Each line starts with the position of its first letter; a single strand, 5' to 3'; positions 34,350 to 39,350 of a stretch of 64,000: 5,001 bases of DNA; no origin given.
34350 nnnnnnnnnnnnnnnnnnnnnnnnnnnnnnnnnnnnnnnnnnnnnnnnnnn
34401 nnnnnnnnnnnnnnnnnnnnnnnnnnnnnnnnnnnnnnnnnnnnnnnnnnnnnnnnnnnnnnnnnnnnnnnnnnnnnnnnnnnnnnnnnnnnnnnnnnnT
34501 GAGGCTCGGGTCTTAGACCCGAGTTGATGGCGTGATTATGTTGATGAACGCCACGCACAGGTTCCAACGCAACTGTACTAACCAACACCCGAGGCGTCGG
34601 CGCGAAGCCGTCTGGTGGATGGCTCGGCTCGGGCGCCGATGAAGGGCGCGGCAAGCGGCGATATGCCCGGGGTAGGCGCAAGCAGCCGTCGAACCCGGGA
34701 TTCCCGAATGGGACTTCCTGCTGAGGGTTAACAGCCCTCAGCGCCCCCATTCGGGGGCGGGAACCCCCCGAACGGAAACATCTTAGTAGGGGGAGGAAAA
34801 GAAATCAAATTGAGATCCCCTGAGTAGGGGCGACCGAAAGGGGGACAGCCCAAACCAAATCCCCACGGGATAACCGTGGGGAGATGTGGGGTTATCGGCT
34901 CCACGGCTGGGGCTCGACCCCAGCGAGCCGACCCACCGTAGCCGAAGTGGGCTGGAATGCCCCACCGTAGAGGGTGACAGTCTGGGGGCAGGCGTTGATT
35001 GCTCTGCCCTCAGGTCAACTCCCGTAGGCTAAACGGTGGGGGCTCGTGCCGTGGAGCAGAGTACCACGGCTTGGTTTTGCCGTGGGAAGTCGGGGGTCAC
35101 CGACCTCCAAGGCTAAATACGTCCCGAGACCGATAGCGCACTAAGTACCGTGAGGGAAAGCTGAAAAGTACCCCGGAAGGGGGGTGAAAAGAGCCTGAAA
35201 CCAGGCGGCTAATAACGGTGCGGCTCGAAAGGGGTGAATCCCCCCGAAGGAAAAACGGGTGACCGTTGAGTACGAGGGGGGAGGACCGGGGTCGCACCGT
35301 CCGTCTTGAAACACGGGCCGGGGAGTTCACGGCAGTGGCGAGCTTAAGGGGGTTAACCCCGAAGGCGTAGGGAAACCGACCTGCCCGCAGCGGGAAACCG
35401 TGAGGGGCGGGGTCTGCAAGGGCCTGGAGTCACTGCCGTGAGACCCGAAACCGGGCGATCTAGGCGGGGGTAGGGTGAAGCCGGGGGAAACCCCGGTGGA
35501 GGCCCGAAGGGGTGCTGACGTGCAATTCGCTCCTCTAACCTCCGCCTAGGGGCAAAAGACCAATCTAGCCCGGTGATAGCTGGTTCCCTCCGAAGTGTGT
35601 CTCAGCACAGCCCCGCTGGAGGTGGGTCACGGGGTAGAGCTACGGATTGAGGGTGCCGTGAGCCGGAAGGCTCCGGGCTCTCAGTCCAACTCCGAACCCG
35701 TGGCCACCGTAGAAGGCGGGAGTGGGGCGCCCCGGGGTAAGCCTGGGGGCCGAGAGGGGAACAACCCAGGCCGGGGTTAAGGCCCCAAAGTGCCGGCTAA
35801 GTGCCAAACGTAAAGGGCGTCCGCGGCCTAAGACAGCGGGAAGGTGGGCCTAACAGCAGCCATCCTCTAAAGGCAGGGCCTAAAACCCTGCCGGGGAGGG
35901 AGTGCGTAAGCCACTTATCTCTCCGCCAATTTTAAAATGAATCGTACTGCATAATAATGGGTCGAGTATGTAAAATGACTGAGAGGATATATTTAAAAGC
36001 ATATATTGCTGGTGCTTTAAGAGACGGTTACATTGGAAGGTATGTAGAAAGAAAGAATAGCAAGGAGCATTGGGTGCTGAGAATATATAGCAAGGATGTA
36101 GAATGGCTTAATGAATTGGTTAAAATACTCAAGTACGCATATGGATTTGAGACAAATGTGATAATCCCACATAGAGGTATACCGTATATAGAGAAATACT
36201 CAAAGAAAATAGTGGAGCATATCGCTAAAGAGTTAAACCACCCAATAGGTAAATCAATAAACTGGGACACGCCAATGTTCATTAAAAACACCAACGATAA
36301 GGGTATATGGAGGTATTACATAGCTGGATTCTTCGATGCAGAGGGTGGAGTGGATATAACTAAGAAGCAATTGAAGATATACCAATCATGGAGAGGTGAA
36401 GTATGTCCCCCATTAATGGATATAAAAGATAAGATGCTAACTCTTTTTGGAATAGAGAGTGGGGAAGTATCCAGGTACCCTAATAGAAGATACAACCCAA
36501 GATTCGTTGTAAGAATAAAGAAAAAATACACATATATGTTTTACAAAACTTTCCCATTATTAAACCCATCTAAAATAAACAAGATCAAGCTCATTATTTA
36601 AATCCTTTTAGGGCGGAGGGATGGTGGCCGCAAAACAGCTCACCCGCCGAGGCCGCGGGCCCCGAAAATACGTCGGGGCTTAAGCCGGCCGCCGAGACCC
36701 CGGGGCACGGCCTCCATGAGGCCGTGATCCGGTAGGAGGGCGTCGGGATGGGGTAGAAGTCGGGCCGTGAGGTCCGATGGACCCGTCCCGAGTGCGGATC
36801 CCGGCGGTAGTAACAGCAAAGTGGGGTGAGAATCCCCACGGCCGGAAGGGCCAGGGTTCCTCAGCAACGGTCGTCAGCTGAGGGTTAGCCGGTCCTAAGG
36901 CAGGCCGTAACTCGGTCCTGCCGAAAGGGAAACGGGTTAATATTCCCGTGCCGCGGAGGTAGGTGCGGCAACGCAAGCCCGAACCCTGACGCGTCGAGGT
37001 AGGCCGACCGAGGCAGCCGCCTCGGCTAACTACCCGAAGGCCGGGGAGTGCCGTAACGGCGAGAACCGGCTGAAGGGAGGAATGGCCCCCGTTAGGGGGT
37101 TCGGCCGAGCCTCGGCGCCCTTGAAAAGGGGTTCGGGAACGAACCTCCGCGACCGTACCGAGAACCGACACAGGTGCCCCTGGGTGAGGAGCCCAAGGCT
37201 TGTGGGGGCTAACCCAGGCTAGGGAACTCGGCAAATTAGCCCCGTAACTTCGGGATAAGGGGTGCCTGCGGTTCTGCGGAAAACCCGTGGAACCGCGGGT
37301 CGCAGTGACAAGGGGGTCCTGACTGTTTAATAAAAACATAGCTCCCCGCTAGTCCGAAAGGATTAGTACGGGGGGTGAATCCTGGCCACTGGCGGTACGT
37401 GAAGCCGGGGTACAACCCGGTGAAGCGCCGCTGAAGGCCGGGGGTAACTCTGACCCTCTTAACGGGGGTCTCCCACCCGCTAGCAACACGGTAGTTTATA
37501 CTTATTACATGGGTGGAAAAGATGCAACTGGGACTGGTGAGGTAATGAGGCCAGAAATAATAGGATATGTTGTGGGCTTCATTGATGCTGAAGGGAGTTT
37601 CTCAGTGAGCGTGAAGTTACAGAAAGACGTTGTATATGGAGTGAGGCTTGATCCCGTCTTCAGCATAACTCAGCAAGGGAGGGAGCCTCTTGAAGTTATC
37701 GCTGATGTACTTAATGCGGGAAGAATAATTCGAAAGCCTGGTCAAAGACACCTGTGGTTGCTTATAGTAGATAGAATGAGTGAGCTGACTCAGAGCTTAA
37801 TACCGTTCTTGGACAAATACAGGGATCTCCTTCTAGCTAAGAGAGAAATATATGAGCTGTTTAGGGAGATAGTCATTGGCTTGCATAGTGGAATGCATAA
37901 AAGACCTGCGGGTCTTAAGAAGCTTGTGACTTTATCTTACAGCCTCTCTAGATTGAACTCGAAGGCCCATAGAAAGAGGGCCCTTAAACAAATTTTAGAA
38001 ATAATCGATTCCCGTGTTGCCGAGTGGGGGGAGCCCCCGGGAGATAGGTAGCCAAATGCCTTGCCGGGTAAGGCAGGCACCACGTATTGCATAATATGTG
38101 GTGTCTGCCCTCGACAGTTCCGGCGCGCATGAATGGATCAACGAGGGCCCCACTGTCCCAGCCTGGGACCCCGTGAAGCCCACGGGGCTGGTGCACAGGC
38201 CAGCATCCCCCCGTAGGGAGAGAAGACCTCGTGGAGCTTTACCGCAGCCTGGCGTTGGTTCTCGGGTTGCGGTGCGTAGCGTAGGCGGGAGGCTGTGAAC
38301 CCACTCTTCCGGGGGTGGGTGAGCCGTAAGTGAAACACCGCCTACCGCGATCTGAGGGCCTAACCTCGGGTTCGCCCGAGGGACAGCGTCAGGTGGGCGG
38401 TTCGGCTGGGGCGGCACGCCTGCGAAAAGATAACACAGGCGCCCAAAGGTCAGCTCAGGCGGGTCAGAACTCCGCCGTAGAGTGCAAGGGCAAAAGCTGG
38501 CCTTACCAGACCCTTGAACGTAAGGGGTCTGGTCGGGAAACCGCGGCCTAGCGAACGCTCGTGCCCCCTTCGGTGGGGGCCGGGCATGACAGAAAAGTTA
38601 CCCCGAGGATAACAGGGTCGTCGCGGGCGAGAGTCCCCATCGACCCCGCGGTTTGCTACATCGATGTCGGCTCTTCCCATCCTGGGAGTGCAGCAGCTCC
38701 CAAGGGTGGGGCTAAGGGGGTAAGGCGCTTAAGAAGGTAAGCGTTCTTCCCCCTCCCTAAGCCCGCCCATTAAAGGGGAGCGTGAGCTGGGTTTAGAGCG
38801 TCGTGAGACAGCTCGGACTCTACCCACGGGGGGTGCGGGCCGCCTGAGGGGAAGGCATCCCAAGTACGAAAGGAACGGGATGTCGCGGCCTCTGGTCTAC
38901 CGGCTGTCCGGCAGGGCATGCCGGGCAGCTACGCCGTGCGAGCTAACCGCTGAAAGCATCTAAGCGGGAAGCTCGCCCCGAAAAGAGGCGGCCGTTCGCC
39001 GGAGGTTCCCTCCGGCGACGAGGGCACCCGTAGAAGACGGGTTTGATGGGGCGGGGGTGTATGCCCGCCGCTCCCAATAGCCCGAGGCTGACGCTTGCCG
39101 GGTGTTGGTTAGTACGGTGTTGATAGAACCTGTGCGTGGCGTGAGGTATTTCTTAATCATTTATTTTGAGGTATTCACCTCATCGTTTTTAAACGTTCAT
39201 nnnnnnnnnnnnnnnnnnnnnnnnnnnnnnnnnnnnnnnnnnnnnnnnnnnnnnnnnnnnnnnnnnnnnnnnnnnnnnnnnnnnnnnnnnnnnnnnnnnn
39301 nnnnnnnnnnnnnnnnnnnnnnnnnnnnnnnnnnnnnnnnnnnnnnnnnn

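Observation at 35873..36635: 10-nt micro-exon in 23S between a 27-nt insert and a 726-nt intron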

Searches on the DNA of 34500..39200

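Call 3: search_rna_families(source=window, start=34500, end=39200, threshold=gathering, show_alignments=1)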
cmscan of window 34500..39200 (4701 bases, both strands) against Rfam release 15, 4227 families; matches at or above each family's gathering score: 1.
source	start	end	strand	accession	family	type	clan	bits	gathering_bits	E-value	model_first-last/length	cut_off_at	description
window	34591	39097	+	RF02540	LSU_rRNA_archaea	Gene; rRNA;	CL00112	2704.7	50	0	1-2987/2987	no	Archaeal large subunit ribosomal RNA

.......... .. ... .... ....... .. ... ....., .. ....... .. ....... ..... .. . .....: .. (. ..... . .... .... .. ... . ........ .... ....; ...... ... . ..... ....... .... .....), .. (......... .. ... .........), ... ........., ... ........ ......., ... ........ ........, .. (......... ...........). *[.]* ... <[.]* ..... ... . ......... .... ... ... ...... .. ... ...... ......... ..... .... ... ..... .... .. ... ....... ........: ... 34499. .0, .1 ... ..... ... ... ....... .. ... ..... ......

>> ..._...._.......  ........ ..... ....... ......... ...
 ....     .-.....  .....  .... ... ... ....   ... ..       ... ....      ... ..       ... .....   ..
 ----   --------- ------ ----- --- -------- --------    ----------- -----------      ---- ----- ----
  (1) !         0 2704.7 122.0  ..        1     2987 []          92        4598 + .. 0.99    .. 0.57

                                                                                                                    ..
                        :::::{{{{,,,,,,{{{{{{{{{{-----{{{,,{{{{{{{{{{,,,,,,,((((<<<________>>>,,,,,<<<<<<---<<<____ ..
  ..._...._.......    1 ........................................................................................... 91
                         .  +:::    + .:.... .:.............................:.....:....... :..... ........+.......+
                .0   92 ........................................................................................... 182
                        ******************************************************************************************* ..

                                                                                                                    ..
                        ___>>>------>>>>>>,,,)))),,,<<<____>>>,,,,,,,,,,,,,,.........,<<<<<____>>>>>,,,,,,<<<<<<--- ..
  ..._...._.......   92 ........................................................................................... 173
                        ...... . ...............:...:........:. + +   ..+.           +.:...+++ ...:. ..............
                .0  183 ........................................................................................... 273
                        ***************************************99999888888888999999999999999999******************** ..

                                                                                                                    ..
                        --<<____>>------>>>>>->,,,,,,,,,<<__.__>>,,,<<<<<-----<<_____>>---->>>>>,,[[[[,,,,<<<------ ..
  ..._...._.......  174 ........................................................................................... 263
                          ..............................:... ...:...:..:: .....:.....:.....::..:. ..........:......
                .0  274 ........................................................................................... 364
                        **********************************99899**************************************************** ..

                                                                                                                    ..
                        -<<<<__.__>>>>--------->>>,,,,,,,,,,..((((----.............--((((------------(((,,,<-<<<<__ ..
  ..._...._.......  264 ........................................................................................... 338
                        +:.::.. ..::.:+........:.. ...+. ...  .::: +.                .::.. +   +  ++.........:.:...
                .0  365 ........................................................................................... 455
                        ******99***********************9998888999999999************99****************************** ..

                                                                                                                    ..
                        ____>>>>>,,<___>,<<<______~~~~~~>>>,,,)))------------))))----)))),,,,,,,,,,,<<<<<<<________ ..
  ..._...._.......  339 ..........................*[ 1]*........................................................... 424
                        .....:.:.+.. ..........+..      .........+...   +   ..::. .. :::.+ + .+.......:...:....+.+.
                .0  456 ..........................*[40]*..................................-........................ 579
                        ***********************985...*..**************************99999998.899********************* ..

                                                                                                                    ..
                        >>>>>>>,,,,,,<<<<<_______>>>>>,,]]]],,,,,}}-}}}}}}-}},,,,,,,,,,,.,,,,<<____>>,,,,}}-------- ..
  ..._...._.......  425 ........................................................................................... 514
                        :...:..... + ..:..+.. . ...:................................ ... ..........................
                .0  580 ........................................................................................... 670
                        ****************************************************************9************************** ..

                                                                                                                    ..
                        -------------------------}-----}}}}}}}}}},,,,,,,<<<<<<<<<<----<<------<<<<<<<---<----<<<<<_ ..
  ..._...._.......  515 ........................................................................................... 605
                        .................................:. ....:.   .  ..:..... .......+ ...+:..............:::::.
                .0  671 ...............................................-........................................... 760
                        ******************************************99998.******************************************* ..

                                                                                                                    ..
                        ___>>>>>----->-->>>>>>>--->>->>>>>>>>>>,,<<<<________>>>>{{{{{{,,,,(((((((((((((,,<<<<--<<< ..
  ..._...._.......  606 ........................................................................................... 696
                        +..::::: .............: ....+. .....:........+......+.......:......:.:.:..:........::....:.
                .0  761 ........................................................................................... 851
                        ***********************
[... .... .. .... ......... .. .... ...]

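Call 4: search_rna_families(source=window, start=35650, end=36850, threshold=gathering, show_alignments=2)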
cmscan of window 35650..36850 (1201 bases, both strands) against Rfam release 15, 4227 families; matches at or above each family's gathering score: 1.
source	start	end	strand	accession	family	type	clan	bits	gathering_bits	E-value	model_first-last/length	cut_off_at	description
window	35650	36850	+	RF02540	LSU_rRNA_archaea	Gene; rRNA;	CL00112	298.6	50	2.1e-92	994-1433/2987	5'&3'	Archaeal large subunit ribosomal RNA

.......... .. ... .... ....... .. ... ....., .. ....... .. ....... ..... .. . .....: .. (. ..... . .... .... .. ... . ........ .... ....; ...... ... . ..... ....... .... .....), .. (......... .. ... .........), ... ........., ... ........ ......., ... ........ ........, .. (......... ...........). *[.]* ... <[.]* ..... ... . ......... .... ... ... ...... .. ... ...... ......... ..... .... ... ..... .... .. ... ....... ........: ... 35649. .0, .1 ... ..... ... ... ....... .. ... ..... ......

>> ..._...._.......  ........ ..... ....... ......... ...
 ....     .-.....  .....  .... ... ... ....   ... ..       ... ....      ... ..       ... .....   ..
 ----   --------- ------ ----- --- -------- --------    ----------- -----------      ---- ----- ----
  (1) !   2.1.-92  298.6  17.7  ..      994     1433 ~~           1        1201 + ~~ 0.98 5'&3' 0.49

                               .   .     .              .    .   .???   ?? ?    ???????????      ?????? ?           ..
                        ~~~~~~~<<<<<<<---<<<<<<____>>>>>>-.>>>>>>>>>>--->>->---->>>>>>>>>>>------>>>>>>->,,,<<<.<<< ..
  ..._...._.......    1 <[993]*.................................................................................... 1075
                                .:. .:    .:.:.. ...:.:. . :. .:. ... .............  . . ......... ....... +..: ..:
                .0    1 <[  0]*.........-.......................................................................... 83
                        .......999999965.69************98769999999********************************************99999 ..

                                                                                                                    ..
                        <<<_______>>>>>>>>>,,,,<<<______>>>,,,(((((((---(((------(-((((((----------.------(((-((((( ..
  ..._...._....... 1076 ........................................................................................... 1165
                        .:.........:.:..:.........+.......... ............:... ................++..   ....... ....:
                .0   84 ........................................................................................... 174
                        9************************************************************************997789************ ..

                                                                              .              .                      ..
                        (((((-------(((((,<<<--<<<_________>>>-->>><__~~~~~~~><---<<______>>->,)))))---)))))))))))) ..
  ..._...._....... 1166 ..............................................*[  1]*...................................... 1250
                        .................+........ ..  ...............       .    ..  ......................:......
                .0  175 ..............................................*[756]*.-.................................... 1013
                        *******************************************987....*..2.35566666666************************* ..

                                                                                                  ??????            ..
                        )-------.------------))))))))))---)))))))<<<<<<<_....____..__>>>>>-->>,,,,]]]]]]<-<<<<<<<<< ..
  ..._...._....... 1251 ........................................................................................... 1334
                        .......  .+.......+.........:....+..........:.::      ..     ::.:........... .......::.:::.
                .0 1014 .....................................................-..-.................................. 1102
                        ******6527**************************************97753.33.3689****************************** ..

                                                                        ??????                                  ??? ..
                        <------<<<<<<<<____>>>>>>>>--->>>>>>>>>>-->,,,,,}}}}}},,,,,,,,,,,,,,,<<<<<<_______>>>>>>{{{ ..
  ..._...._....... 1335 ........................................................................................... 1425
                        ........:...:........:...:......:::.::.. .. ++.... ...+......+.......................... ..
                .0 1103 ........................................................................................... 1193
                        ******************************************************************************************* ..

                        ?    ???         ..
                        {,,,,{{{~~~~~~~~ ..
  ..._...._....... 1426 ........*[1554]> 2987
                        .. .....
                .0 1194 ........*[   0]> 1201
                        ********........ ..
